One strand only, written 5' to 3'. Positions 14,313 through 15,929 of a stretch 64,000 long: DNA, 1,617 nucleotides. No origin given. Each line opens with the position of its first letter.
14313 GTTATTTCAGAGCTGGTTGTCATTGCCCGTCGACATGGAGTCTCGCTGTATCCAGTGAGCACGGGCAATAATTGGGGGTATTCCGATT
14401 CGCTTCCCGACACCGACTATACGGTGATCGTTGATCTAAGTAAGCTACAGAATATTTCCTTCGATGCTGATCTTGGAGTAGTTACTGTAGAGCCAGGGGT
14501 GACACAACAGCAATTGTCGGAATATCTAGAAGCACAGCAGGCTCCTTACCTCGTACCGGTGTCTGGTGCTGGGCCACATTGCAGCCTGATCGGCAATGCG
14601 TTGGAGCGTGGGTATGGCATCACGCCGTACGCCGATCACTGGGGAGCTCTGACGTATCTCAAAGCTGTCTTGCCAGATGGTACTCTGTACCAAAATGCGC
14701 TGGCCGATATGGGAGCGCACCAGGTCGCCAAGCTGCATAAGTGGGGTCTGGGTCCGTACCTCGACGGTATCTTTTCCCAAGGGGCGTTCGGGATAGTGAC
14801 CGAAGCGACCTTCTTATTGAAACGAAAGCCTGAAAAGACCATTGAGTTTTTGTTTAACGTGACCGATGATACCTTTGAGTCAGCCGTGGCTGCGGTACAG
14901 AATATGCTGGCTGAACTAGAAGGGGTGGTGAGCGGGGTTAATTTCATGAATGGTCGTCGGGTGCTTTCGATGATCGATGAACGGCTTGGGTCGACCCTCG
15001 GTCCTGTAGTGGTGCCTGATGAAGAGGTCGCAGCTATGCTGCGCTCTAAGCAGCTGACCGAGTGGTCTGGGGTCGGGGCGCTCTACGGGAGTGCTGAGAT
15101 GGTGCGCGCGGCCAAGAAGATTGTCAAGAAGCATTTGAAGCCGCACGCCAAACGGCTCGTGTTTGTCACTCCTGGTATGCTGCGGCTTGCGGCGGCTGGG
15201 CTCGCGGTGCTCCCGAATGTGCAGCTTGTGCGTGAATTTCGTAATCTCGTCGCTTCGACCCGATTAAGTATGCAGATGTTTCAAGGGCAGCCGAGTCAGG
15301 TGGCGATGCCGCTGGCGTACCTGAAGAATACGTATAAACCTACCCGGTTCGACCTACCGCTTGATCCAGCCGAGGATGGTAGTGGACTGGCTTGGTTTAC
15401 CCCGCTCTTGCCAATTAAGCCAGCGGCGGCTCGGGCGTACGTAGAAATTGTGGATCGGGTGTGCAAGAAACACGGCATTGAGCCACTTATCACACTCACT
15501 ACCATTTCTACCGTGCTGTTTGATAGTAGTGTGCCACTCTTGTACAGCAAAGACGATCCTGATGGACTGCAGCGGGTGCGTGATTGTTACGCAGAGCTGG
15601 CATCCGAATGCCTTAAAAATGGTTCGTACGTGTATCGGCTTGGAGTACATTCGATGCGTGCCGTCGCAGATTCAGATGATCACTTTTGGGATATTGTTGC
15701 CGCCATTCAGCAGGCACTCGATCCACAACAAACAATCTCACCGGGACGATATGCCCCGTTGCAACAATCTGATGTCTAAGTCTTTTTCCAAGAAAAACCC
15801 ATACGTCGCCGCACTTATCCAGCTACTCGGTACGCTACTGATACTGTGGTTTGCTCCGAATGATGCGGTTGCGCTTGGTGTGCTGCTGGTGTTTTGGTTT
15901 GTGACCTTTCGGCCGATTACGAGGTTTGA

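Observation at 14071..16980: Redox module wedged behind rpsJ: VAO/PCMH-type flavoprotein oxidase translationally coupled to a 7-TM protein and a DoxX protein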

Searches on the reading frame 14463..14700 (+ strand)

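Call 58: search_solved_structures(query=window:14463-14700:+, max_evalue=0.001, show_alignments=5)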
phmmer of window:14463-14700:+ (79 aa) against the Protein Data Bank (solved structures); distinct sequences matched with E-value up to 0.001: 32.
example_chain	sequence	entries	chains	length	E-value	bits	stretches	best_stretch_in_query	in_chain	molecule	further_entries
9fge_A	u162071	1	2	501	1.3e-16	63.7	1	1-77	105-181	FAD-binding oxidoreductase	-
9ffk_A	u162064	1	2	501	1.8e-16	63.2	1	1-77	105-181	FAD-binding oxidoreductase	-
9gov_A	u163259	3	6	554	1.2e-11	47.9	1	1-76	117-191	4-Allyl syringol oxidase from Streptomyces cavernae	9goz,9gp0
5fxd_A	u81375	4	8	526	4e-10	43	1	5-76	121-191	PROBABLE VANILLYL-ALCOHOL OXIDASE | EUGENOL OXIDASE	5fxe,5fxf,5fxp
7ywu_A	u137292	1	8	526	4.1e-10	43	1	5-76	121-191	Probable vanillyl-alcohol oxidase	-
9h8p_A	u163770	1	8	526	4.2e-10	42.9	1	5-76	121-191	Probable vanillyl-alcohol oxidase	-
9h8q_A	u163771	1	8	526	4.2e-10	42.9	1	5-76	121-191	Probable vanillyl-alcohol oxidase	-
8bap_A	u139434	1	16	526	4.2e-10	42.9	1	5-76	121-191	Probable vanillyl-alcohol oxidase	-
9gj0_A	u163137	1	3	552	4.9e-10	42.7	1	5-76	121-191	Probable vanillyl-alcohol oxidase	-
7ywv_A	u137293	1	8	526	5.3e-10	42.6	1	5-76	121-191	Probable vanillyl-alcohol oxidase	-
1e0y_A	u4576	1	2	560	5.3e-10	42.6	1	8-76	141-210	VANILLYL-ALCOHOL OXIDASE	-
1dzn_A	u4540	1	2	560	5.4e-10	42.6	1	8-76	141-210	VANILLYL-ALCOHOL OXIDASE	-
8bam_A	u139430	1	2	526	5.4e-10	42.6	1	5-76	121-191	Probable vanillyl-alcohol oxidase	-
1qlt_A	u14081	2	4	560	7.7e-10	42.1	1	8-76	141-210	VANILLYL-ALCOHOL OXIDASE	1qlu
1w1l_A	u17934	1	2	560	7.9e-10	42.1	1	8-76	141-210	VANILLYL-ALCOHOL OXIDASE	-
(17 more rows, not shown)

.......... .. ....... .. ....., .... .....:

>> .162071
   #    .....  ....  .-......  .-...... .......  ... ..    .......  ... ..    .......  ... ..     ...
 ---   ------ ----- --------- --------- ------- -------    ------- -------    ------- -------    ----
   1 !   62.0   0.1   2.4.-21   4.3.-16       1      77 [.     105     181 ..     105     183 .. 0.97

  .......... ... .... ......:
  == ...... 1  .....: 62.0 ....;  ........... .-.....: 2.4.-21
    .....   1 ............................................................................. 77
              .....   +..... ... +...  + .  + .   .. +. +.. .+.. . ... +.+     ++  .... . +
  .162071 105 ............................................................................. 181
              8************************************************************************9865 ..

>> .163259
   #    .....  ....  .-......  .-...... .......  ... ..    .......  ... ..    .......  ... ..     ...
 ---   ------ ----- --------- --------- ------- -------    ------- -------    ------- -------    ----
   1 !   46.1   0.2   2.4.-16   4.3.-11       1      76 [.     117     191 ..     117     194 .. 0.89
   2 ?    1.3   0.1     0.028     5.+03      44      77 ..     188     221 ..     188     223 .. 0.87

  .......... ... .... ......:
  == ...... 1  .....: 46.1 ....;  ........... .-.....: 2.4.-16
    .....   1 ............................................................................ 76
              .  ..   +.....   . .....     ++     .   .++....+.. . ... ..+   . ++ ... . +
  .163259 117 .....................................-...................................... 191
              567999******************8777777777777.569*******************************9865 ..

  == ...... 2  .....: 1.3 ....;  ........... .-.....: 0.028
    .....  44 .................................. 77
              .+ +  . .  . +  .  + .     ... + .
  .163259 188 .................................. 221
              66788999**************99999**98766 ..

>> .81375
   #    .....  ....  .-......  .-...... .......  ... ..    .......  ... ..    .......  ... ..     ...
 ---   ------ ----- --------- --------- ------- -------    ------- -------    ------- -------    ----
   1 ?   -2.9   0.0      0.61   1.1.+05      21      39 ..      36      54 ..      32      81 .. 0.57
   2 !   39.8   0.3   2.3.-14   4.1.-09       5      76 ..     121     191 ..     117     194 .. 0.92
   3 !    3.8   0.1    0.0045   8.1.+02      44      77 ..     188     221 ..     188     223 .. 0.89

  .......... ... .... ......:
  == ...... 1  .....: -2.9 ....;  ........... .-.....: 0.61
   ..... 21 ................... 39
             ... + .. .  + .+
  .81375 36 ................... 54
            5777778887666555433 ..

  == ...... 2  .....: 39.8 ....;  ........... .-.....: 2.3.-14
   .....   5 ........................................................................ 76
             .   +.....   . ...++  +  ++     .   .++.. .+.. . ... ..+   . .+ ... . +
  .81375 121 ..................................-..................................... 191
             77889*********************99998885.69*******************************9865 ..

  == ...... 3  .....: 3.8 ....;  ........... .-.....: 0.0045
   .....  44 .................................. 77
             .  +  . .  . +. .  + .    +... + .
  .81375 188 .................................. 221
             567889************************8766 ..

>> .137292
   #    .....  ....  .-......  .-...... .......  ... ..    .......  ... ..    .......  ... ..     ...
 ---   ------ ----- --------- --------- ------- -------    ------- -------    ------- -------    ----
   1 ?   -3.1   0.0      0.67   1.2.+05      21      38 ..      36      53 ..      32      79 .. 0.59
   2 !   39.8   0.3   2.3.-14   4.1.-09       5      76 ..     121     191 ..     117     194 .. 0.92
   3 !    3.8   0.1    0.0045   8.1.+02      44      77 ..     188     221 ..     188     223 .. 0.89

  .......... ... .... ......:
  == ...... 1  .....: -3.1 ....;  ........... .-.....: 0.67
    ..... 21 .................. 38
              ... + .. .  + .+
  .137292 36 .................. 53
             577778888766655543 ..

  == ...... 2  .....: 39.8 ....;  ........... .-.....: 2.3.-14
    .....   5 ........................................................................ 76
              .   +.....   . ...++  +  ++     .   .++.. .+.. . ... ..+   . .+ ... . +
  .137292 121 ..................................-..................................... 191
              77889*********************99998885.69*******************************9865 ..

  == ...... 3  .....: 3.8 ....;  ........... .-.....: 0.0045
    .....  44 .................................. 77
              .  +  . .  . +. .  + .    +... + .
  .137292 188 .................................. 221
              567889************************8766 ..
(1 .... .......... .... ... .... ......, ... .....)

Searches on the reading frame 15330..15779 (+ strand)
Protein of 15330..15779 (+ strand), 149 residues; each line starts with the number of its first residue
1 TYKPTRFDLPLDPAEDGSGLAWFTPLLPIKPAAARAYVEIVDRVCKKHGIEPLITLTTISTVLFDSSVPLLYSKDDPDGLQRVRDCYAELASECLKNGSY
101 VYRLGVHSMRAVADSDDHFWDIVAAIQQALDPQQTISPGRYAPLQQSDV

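Call 59: search_solved_structures(query=window:15330-15779:+, max_evalue=0.01, show_alignments=5)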
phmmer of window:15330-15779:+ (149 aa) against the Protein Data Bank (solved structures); distinct sequences matched with E-value up to 0.01: 12.
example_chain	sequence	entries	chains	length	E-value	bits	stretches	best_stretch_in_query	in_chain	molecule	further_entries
9fge_A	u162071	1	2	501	7e-11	45.6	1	17-140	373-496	FAD-binding oxidoreductase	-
9ffk_A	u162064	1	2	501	7.2e-11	45.5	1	17-140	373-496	FAD-binding oxidoreductase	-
1wve_A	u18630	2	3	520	4.1e-09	39.9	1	16-141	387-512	4-cresol dehydrogenase [hydroxylating] flavoprotein subunit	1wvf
1dii_A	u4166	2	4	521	4.1e-09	39.9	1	16-141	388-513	P-CRESOL METHYLHYDROXYLASE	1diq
9h40_A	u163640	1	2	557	2.8e-06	30.6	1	12-142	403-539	p-cresol methylhydroxylase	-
8s7t_A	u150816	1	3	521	9.5e-06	28.9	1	15-140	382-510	Oxidoreductase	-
8s7p_A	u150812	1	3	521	1e-05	28.8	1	15-140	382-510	Oxidoreductase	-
8s7s_A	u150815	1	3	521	1e-05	28.8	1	15-140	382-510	Oxidoreductase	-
8s7r_A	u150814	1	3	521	1e-05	28.8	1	15-140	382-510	Oxidoreductase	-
8s7q_A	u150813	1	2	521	1e-05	28.8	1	15-140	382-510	Oxidoreductase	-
8s7n_A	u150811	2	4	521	1e-05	28.8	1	15-140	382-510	Oxidoreductase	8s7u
8s7w_A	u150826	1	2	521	1e-05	28.8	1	15-140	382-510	Oxidoreductase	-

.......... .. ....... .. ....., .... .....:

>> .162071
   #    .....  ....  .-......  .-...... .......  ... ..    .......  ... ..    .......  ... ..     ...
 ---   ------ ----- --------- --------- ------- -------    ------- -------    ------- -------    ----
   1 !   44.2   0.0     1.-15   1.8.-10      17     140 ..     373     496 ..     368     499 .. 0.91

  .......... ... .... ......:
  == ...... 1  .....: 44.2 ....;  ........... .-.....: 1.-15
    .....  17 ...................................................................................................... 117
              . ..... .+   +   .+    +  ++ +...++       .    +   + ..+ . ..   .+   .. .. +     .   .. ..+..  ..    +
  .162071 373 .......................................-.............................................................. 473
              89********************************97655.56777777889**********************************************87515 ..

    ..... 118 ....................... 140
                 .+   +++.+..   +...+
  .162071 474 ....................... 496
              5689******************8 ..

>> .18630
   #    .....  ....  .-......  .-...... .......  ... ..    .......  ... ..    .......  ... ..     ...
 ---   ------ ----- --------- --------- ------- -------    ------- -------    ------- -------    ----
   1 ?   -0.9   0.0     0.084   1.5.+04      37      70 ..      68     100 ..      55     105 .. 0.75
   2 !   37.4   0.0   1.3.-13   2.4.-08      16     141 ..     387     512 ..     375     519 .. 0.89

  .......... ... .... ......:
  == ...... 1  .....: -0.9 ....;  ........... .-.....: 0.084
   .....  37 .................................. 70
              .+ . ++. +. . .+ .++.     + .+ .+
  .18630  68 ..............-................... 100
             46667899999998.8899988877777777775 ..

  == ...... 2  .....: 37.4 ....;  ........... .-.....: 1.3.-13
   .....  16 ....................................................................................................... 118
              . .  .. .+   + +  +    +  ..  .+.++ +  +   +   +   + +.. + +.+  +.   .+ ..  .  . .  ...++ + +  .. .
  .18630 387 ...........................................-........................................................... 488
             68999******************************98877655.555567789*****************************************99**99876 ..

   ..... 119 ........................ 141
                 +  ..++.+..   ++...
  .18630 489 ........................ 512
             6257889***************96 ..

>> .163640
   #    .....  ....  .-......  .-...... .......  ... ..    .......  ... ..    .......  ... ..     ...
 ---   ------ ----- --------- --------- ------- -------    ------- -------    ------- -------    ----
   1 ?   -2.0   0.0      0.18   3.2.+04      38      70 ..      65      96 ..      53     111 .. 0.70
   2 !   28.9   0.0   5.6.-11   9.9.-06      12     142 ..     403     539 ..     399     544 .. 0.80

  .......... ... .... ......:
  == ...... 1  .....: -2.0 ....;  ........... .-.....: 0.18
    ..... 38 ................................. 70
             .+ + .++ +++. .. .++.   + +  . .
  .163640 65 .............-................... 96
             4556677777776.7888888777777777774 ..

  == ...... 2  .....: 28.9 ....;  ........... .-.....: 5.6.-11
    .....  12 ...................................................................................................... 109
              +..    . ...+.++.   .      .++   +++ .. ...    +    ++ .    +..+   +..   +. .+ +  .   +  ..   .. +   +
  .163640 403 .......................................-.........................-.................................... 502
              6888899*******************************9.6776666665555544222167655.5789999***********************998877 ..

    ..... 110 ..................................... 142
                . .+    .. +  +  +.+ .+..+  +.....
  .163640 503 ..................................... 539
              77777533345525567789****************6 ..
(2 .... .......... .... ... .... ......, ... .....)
